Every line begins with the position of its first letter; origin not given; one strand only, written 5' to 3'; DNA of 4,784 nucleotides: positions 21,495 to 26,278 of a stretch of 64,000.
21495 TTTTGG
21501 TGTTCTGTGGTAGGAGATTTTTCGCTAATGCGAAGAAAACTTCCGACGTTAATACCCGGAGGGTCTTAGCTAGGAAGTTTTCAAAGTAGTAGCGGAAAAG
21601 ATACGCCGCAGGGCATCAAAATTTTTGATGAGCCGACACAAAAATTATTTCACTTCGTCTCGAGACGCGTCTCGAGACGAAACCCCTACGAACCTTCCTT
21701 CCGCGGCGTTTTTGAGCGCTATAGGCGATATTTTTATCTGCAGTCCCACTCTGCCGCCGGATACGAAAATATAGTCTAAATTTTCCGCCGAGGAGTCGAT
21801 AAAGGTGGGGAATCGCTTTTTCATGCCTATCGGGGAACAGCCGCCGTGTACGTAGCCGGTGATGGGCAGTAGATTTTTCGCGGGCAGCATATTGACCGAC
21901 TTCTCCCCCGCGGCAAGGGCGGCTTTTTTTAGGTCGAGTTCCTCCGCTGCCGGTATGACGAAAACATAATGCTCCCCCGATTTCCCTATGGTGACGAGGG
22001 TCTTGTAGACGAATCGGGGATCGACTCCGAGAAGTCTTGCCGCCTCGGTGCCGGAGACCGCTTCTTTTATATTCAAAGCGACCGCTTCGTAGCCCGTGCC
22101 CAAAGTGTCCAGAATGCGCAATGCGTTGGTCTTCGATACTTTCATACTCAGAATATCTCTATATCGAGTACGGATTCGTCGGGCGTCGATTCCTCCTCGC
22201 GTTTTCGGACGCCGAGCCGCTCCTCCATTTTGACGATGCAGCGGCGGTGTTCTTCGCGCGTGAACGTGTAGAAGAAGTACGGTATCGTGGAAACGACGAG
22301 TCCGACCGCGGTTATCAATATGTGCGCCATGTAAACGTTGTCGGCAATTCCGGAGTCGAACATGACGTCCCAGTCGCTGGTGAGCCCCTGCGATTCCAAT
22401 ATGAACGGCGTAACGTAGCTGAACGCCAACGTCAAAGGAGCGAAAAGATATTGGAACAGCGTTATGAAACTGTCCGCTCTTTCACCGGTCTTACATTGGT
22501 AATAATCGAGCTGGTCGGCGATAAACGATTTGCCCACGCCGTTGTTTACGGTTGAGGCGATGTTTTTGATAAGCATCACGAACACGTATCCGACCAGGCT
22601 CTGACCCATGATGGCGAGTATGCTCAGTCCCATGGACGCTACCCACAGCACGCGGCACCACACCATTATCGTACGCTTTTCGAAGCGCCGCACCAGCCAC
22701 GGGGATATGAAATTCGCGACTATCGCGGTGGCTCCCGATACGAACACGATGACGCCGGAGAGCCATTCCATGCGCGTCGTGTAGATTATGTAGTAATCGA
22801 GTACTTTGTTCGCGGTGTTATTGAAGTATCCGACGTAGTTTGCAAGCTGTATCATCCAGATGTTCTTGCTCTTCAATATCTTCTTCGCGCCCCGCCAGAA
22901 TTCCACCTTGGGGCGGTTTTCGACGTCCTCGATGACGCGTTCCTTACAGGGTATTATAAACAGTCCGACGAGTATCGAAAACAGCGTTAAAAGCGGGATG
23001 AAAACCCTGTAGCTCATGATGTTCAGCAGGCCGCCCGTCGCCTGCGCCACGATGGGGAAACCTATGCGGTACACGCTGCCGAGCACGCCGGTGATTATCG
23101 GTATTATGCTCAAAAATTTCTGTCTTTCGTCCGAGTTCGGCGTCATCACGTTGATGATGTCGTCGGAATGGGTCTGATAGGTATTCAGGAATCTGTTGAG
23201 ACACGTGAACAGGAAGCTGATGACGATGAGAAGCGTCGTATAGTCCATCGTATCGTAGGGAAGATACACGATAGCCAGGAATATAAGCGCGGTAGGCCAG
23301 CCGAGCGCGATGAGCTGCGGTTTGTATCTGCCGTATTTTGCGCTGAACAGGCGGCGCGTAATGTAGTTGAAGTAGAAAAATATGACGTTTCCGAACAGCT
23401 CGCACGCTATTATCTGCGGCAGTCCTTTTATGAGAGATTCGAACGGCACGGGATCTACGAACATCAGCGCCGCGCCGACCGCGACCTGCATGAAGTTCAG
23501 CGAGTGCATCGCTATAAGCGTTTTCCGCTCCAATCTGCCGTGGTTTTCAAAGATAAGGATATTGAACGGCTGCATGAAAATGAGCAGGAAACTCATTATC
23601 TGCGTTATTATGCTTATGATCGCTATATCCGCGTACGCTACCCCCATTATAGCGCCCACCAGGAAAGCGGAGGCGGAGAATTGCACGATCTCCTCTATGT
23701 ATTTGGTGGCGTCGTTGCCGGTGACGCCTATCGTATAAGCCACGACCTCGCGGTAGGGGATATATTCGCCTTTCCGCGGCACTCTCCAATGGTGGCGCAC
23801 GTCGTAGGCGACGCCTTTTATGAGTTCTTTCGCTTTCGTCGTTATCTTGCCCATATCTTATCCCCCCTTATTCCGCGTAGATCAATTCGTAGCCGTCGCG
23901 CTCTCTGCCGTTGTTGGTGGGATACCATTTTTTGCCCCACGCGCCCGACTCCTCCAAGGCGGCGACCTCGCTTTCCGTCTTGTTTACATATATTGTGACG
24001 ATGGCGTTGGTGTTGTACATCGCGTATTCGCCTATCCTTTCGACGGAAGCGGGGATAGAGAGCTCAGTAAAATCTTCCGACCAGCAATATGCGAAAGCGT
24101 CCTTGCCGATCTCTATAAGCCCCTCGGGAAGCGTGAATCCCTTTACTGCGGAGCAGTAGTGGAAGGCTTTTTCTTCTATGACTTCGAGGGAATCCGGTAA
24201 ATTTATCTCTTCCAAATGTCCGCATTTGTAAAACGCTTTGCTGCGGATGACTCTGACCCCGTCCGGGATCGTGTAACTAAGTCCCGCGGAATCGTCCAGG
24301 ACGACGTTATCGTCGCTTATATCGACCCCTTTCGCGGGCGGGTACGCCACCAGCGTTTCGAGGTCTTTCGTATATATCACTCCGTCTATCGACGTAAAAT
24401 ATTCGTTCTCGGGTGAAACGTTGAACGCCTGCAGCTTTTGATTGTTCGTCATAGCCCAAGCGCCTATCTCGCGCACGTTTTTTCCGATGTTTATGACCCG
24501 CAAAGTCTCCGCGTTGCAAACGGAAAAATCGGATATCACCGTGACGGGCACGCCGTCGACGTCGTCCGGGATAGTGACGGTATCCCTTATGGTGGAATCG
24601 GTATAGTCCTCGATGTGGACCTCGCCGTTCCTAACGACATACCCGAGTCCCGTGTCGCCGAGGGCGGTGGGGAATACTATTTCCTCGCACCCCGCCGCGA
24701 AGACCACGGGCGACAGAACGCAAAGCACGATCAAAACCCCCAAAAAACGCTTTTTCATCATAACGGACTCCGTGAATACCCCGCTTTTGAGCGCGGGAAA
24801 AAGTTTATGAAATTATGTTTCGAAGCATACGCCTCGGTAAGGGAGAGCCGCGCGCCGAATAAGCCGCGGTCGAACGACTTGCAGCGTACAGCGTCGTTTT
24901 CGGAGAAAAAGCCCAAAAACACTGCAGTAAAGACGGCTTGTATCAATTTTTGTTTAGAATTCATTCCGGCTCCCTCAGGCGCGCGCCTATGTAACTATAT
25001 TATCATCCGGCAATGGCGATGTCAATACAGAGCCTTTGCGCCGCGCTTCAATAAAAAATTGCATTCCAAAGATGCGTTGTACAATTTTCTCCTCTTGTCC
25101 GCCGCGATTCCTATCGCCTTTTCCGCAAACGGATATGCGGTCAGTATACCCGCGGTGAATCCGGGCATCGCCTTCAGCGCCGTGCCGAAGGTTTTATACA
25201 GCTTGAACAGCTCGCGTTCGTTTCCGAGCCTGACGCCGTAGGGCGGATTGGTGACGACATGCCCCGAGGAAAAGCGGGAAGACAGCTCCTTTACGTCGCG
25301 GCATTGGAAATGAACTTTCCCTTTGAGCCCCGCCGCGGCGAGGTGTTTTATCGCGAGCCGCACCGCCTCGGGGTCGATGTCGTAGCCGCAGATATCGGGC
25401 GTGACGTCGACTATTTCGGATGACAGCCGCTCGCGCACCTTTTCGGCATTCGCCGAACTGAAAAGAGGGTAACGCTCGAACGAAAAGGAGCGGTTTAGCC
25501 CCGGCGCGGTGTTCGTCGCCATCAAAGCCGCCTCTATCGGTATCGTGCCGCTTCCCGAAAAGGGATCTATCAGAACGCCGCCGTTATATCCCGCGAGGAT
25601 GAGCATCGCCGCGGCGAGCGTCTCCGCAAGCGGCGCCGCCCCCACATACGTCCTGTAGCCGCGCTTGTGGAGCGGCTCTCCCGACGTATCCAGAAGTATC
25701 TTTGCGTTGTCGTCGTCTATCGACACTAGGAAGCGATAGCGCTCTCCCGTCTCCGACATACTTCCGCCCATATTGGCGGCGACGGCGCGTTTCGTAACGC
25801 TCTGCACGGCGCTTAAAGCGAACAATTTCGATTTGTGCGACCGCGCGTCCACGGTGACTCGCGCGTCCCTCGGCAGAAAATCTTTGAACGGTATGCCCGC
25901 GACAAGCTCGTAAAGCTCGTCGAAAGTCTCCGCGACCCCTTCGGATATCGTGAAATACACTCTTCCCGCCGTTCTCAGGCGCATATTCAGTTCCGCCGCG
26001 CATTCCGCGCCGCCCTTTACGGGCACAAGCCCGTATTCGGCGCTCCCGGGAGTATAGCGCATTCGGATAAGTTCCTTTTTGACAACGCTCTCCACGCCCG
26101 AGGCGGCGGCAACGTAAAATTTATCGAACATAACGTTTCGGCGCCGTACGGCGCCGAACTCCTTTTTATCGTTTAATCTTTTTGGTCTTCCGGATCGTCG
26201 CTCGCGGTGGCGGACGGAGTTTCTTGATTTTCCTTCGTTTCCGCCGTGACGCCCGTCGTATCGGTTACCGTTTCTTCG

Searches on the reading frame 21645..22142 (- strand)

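Call 40: search_protein_families(library=pfam, proteins=[window:21645-22142:-], max_evalue=0.00001)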
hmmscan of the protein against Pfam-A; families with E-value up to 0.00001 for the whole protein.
window:21645-22142:- (165 aa): 1 family
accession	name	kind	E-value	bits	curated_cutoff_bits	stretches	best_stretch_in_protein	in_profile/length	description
PF04073.20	tRNA_edit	-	5.6e-24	85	25.5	1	32-143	8-120/123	Aminoacyl-tRNA editing domain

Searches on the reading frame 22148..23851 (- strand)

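Call 40: search_protein_families(library=pfam, proteins=[window:22148-23851:-], max_evalue=0.00001)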
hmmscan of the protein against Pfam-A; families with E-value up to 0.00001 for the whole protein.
window:22148-23851:- (567 aa): 2 families
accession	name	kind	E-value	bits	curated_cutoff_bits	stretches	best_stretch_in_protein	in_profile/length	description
PF13347.12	MFS_2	-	2.1e-21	76.4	27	1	170-531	61-426/427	MFS/sugar transport protein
PF07690.21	MFS_1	-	7.8e-08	32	33.4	1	254-435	123-310/347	Major Facilitator Superfamily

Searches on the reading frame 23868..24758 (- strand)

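Call 40: search_protein_families(library=pfam, proteins=[window:23868-24758:-], max_evalue=0.00001)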
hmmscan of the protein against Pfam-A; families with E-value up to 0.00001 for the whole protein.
window:23868-24758:- (296 aa): 1 family
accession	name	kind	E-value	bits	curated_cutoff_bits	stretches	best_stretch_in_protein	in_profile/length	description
PF13306.12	LRR_5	-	4.5e-26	91.7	27.7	1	162-261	16-111/127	BspA type Leucine rich repeat region (6 copies)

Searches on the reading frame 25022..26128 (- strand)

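Call 40: search_protein_families(library=pfam, proteins=[window:25022-26128:-], max_evalue=0.00001)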
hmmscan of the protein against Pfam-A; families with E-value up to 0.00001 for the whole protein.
window:25022-26128:- (368 aa): 3 families
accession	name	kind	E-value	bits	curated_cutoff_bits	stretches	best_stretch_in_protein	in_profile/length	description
PF01170.24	UPF0020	-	5.1e-45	154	22.3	1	156-356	1-193/197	RMKL-like, methyltransferase domain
PF22020.1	RlmL_1st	-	1.4e-10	41.4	27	1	3-58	1-55/55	RlmL ferredoxin-like domain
PF02926.22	THUMP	-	4.4e-08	33.9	20.6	1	67-147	2-84/84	THUMP domain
